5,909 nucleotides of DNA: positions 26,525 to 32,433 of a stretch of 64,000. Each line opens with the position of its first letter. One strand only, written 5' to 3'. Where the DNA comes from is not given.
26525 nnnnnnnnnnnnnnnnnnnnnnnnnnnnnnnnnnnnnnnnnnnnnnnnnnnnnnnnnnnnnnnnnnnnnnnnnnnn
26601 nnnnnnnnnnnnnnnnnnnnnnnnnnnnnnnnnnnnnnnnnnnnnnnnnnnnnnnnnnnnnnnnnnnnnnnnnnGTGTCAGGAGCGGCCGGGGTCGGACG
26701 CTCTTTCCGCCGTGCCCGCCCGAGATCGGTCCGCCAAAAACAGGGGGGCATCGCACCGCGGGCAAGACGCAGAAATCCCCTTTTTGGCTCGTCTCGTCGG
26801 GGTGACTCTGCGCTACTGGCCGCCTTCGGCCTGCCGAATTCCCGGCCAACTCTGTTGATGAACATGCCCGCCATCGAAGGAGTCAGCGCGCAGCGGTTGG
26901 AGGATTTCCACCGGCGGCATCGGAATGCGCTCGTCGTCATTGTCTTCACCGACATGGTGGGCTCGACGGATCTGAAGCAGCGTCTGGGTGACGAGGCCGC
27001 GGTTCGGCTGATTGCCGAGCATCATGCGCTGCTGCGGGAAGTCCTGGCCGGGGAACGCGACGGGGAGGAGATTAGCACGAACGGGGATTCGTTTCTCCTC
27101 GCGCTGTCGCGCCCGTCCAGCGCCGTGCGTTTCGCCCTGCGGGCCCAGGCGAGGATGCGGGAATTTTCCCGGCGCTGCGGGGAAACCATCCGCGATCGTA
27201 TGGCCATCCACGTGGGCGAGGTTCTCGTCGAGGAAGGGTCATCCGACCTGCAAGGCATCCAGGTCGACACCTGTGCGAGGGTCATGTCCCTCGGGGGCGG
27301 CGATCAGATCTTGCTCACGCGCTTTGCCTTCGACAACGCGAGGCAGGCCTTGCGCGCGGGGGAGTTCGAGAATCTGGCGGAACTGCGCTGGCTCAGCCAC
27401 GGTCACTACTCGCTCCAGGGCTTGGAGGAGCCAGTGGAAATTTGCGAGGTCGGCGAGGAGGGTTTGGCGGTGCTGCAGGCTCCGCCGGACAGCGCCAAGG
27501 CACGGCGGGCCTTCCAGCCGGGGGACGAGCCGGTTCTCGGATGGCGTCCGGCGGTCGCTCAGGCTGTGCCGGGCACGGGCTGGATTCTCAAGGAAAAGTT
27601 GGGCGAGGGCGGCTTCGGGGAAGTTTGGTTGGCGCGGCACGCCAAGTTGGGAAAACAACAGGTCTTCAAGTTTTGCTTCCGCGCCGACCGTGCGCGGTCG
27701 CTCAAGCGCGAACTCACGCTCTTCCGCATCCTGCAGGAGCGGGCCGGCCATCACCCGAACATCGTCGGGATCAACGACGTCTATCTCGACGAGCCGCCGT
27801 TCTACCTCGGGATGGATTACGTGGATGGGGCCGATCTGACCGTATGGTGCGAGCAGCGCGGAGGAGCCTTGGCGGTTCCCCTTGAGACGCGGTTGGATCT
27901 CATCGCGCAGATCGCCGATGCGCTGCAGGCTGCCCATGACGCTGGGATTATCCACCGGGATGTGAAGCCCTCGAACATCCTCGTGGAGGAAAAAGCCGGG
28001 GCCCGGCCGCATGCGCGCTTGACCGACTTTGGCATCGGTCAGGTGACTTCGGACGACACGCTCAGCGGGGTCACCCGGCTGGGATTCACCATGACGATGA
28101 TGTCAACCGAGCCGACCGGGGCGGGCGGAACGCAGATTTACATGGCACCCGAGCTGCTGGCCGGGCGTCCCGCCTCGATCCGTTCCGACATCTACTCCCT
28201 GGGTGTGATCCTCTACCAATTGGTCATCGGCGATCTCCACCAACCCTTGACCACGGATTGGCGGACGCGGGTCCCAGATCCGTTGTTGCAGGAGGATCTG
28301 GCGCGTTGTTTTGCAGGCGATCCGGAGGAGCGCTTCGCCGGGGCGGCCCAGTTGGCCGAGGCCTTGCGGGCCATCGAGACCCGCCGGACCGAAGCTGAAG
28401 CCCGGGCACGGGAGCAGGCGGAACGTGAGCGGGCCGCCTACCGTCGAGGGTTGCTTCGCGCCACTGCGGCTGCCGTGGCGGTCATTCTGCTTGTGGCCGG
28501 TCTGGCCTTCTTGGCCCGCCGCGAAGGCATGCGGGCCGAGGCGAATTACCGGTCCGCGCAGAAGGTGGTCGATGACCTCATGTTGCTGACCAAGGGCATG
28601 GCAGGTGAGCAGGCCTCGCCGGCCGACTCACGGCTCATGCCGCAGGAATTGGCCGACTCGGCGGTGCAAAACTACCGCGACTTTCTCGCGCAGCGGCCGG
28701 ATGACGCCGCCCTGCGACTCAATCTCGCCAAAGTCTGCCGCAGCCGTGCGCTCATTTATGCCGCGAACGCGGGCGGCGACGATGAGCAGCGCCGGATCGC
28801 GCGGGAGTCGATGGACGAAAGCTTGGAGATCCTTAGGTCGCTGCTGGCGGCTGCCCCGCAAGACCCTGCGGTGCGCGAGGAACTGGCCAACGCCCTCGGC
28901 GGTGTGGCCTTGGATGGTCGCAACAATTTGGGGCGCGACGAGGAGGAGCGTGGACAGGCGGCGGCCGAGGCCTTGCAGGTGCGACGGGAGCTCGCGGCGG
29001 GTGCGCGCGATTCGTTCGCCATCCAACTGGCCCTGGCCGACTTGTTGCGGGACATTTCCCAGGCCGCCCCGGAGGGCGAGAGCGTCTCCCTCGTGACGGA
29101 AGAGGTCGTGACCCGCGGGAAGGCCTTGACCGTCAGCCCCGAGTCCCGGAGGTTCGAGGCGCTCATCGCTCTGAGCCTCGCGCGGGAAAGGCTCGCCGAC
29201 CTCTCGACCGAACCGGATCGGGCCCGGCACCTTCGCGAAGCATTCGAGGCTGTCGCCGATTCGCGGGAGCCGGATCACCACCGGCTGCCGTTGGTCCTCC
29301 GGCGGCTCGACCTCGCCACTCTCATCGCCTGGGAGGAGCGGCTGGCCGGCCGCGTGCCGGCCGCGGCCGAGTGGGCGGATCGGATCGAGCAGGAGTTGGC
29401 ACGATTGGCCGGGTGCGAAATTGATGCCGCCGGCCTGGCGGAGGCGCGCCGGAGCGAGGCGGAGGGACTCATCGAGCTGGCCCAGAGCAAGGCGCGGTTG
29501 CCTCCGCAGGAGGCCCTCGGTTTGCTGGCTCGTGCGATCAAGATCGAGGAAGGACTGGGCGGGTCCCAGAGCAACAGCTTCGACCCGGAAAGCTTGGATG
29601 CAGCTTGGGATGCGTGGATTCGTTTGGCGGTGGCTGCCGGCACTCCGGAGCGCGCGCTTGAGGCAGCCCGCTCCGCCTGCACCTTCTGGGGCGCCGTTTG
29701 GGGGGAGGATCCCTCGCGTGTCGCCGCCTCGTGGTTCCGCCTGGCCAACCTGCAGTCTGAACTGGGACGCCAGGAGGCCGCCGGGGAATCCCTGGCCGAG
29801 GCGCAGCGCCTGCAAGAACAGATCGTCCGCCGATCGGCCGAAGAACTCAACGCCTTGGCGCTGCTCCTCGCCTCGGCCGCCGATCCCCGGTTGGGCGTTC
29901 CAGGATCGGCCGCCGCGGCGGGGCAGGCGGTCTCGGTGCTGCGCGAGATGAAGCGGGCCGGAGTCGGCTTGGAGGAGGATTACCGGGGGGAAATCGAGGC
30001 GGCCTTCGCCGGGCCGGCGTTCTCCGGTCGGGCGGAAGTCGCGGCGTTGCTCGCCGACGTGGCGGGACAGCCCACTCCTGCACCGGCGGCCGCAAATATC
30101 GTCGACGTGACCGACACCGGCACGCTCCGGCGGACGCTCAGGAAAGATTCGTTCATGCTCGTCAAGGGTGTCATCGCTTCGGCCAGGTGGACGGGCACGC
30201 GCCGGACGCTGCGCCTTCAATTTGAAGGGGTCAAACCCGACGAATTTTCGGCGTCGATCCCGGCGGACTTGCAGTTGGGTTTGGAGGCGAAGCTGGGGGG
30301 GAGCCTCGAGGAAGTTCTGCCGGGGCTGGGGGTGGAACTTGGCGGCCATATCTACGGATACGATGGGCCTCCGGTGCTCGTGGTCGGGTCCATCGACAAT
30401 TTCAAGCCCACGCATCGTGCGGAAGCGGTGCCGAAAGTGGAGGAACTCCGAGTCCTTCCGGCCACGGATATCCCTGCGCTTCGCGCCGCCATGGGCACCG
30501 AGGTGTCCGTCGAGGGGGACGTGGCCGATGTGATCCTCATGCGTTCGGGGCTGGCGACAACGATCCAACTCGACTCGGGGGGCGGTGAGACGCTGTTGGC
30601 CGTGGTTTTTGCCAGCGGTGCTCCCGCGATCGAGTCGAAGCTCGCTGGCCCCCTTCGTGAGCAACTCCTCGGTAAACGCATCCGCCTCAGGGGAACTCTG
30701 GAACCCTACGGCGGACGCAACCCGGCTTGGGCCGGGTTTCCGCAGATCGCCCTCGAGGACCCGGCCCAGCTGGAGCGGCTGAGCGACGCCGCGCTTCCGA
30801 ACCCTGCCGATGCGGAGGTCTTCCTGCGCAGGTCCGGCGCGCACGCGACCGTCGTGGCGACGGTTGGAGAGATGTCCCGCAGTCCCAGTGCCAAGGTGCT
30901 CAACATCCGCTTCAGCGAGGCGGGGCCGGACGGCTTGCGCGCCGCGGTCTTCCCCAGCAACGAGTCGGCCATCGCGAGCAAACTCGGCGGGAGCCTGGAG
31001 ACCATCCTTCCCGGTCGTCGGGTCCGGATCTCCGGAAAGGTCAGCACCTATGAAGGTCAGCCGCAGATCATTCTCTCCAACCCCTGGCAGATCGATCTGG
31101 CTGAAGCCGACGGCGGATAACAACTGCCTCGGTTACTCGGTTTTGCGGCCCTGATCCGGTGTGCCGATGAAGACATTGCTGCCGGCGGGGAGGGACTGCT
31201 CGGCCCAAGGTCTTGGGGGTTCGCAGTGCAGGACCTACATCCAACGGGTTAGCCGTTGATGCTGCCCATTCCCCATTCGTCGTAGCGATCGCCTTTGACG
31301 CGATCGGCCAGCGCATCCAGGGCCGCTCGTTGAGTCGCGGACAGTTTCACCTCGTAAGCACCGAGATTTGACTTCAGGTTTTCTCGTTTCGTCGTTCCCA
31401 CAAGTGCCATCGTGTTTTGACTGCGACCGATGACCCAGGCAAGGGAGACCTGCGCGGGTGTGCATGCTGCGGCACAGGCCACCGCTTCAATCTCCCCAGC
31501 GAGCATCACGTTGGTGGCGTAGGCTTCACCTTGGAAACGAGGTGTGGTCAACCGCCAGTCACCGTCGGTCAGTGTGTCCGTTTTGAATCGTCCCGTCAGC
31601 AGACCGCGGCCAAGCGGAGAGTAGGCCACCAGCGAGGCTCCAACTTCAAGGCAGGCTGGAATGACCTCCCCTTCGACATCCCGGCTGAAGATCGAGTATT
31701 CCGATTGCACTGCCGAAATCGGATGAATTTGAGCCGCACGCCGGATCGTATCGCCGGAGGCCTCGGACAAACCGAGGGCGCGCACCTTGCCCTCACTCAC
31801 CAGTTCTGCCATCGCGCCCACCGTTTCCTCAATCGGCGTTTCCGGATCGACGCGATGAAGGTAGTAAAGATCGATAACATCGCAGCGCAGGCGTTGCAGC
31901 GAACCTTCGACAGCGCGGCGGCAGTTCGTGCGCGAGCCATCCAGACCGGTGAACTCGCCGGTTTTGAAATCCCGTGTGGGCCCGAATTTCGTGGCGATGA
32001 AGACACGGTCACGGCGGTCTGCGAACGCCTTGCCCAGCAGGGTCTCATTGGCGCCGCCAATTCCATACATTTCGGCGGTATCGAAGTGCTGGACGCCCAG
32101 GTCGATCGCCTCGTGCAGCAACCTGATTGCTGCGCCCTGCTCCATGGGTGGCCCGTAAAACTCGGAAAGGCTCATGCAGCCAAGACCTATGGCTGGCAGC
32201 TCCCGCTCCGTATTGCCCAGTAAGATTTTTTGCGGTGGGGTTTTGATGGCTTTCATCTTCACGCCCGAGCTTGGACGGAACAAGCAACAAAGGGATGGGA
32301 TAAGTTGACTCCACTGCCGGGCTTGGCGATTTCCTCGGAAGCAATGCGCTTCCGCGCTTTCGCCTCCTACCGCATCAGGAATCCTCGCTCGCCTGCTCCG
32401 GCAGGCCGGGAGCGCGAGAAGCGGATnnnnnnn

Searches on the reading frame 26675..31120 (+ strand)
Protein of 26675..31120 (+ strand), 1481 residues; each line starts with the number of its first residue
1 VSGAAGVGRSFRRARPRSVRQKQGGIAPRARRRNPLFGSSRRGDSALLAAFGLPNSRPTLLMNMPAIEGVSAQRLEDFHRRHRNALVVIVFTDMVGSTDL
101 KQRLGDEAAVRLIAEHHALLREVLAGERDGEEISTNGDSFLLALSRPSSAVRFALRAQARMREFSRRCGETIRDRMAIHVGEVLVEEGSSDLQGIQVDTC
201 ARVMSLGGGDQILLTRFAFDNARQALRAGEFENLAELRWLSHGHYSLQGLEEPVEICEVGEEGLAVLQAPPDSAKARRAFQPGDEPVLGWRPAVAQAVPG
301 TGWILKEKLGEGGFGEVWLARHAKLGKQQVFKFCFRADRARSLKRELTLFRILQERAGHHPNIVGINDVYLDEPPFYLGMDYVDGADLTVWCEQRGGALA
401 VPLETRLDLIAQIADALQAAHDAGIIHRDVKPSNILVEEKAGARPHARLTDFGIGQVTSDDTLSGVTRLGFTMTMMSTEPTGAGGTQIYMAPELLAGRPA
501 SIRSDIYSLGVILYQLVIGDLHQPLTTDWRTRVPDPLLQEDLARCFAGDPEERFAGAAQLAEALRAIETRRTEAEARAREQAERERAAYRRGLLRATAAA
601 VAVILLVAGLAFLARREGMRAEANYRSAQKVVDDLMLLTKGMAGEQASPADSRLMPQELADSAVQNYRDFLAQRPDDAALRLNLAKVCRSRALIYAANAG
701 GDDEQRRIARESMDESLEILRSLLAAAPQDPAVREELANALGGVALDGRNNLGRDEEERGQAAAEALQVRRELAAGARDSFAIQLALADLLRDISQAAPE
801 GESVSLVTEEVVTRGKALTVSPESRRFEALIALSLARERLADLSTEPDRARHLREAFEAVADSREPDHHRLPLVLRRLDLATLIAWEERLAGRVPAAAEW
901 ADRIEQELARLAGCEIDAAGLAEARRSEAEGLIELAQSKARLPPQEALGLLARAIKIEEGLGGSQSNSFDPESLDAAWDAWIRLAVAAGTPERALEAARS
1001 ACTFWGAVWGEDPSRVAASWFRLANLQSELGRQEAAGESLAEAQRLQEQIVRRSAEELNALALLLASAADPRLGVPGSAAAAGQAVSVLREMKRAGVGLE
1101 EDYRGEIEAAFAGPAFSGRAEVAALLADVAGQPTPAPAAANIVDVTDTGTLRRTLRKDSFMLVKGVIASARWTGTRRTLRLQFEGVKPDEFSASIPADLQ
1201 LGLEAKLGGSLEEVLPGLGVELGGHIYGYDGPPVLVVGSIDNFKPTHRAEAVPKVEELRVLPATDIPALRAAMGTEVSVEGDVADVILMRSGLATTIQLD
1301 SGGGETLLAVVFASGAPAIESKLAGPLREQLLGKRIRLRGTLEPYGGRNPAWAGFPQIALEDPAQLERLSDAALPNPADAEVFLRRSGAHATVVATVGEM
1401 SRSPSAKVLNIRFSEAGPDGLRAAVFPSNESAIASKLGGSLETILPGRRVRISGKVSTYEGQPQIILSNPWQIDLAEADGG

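Call 3: search_protein_families(library=pfam, proteins=[window:26675-31120:+], max_evalue=1)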
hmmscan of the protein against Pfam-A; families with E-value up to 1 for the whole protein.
window:26675-31120:+ (1481 aa): 11 families
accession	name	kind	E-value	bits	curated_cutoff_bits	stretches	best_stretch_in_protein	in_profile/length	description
PF00069.31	Pkinase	-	3.7e-36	125.3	31.7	1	305-521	3-195/263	Protein kinase domain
PF07714.23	PK_Tyr_Ser-Thr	-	4.4e-21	75.8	23.1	1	305-518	3-199/258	Protein tyrosine and serine/threonine kinase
PF00211.25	Guanylate_cyc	-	1.5e-09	38.2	21.9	1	86-217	8-150/183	Adenylate and Guanylate cyclase catalytic domain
PF06293.20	Kdo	-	0.00014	21.8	21.3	1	386-453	103-167/207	Lipopolysaccharide kinase (Kdo/WaaP) family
PF17667.7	Pkinase_fungal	-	0.0019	17.4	24.1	1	405-509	284-379/387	Fungal protein kinase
PF24575.1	TPR_Slam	-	0.0039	18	35.2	1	657-687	60-90/104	Surface lipoprotein assembly modifier, N-terminal TPR repeats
PF13431.12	TPR_17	-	0.01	16.5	24.4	0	1017-1036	13-32/34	Tetratricopeptide repeat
PF13181.12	TPR_8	-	0.013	16.1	25.7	1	1017-1049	1-33/34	Tetratricopeptide repeat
PF08402.16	TOBE_2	-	0.096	13.2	21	0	257-296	36-74/76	TOBE domain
PF07862.16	Nif11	-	0.13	13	23.8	0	716-740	2-26/48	Nif11 domain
PF14559.12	TPR_19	-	0.69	10.7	25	1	660-687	7-34/68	Tetratricopeptide repeat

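Call 4: search_protein_families(library=ncbifam, proteins=[window:26675-31120:+], max_evalue=1)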
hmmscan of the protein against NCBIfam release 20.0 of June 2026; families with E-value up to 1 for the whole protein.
window:26675-31120:+ (1481 aa): 21 families
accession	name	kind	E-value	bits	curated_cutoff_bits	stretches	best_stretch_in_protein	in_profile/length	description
NF033483.0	PknB_PASTA_kin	equivalog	6e-39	134.5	450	1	305-528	11-211/563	Stk1 family PASTA domain-containing Ser/Thr kinase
NF047741.1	antiphage_MADS6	equivalog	1.1e-38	133.2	460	2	401-586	296-479/612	methylation-associated defense system protein kinase MAD6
NF052427.1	StpK7MSMEG_1200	equivalog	2.7e-30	105.4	900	1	303-622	9-325/601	serine/threonine protein kinase StpK7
TIGR04510.1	mod_pep_cyc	subfamily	2.8e-27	95.6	400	1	86-279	5-205/814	putative peptide modification system cyclase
TIGR03903.1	TOMM_kin_cyc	equivalog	2.1e-24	85.5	705.75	1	344-519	26-185/1267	TOMM system kinase/cyclase fusion protein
NF009651.0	PRK13184.1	equivalog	1.3e-21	76.3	839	1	308-517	9-225/932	serine/threonine-protein kinase PknD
NF033442.0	BREX_PglW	equivalog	2.5e-19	68.6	990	2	402-519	310-424/1391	BREX system serine/threonine kinase PglW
NF038150.1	lanthi_synth_IV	equivalog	7.7e-17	60.9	650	1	368-677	260-549/851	class IV lanthionine synthetase LanL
NF058673.1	LipAdnlyCyLipJMY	equivalog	2.2e-15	56.4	800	1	84-214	293-414/449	bifunctional lipase/adenylate cyclase LipJ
NF053615.1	SerThrKinAfsKStmc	equivalog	1.1e-13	50.8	1300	1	308-515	20-205/809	protein serine/threonine kinase AfsK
NF043056.1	T4SS_LegK1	equivalog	1.8e-10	40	550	1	400-516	184-283/516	Dot/Icm T4SS effector kinase LegK1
NF058632.1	SerThrKinPrkT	equivalog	3e-08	33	280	1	304-441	24-154/322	serine/threonine protein kinase PrkT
NF038151.1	lanthi_synth_III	equivalog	7.2e-08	31.3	575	1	377-476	300-404/833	class III lanthionine synthetase LanKC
TIGR03724.2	arch_bud32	equivalog_domain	2.7e-06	27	125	1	375-479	67-155/193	KEOPS complex kinase/ATPase Bud32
NF011464.0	PRK14879.1-7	equivalog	3.3e-05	23.7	246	1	356-463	58-157/221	Kae1-associated kinase Bud32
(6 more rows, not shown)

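Call 64: search_protein_families(library=padloc, proteins=[window:26675-31120:+], max_evalue=0.01)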
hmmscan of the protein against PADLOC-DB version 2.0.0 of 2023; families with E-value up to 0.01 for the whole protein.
window:26675-31120:+ (1481 aa): 33 families (the best 25 are shown)
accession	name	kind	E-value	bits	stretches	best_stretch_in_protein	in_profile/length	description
PDLC04138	mad6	-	4.2e-51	172.6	1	301-519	51-252/659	mads_6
PDLC04053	PD-T4-6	-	1.8e-45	153.8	1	304-589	12-291/311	-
PDLC04042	PD-T4-6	-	1.6e-44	150.8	1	300-579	8-284/292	-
PDLC04043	PD-T4-6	-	1.4e-38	131.2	1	305-616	19-336/452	-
PDLC04039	PD-T4-6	-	4.6e-38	129.4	1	305-573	18-281/458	-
PDLC04060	PD-T4-6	-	3.7e-37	126.4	1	305-520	12-206/486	-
PDLC04061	PD-T4-6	-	2.1e-36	124.5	1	304-578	19-294/510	-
PDLC04047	PD-T4-6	-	2.2e-36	123.6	1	306-521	15-210/327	-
PDLC04054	PD-T4-6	-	1.9e-35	120.9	1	301-587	10-292/347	-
PDLC04041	PD-T4-6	-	5.3e-34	116.2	1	302-582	29-294/443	-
PDLC04057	PD-T4-6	-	2.6e-32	110.4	1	305-582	12-285/443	-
PDLC04052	PD-T4-6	-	2.4e-31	107.5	1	305-528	13-219/496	-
PDLC04048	PD-T4-6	-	2.2e-30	104.2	1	307-521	16-210/354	-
PDLC03920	MkoA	-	6.3e-30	102.2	1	311-579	17-288/1112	-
PDLC04044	PD-T4-6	-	2e-24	84.4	1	308-582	39-307/372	-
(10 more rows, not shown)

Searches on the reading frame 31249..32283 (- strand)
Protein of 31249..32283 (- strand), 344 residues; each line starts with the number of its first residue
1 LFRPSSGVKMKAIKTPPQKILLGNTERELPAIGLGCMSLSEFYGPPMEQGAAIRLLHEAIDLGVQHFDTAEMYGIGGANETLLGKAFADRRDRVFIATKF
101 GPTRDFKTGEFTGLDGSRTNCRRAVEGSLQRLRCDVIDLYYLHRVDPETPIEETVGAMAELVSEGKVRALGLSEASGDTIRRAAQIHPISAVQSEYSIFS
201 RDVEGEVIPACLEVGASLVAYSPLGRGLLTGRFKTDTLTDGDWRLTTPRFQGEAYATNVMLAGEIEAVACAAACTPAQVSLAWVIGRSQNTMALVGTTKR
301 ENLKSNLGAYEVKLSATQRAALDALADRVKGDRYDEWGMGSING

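Call 36: search_protein_families(library=pfam, proteins=[window:31249-32283:-], max_evalue=0.001)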
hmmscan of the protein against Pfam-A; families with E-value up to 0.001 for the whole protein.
window:31249-32283:- (344 aa): 1 family
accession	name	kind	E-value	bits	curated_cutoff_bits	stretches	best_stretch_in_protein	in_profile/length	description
PF00248.27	Aldo_ket_red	-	6.1e-68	229.5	24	1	32-326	2-290/291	Aldo/keto reductase family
